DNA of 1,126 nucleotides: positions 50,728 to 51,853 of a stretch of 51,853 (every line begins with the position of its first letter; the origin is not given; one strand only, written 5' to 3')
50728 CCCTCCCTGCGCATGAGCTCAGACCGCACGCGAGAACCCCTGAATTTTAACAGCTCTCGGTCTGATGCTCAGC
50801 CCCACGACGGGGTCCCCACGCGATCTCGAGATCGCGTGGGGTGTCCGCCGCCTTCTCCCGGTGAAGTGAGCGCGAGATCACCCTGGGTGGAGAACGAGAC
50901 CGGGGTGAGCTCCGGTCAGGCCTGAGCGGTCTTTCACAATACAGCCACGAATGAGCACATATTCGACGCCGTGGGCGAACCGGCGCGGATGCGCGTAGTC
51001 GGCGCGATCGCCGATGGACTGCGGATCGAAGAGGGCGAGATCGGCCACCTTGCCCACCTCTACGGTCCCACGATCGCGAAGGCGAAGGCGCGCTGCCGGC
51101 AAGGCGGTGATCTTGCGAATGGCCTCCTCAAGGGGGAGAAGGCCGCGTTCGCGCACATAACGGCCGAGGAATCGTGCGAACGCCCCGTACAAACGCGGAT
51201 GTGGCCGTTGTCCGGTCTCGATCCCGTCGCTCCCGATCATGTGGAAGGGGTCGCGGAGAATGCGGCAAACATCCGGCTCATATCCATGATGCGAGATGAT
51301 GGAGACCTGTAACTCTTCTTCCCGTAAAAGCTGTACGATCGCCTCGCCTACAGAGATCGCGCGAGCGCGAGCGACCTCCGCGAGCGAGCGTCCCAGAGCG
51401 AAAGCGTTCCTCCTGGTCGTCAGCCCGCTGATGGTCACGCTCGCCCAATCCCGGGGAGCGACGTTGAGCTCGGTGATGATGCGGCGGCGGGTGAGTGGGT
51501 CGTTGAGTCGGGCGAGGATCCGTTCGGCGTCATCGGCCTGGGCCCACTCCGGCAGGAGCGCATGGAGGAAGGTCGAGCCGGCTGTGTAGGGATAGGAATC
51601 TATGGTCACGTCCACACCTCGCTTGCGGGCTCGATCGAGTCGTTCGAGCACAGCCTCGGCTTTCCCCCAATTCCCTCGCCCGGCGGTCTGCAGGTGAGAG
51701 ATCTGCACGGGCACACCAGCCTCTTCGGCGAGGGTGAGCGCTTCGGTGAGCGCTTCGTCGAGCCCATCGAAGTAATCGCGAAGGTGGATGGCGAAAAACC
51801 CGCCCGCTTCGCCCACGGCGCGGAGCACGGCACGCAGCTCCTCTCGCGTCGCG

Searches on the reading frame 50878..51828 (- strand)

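Call 52: search_protein_families(library=pfam, proteins=[window:50878-51828:-])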
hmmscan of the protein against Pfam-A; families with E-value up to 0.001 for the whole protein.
window:50878-51828:- (316 aa): 2 families
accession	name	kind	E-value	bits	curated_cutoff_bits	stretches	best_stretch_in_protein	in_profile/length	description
PF07969.17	Amidohydro_3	-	9.1e-20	72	29.7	1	60-298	264-471/472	Amidohydrolase family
PF01979.26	Amidohydro_1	-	1.3e-08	35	25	1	25-284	135-329/345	Amidohydrolase family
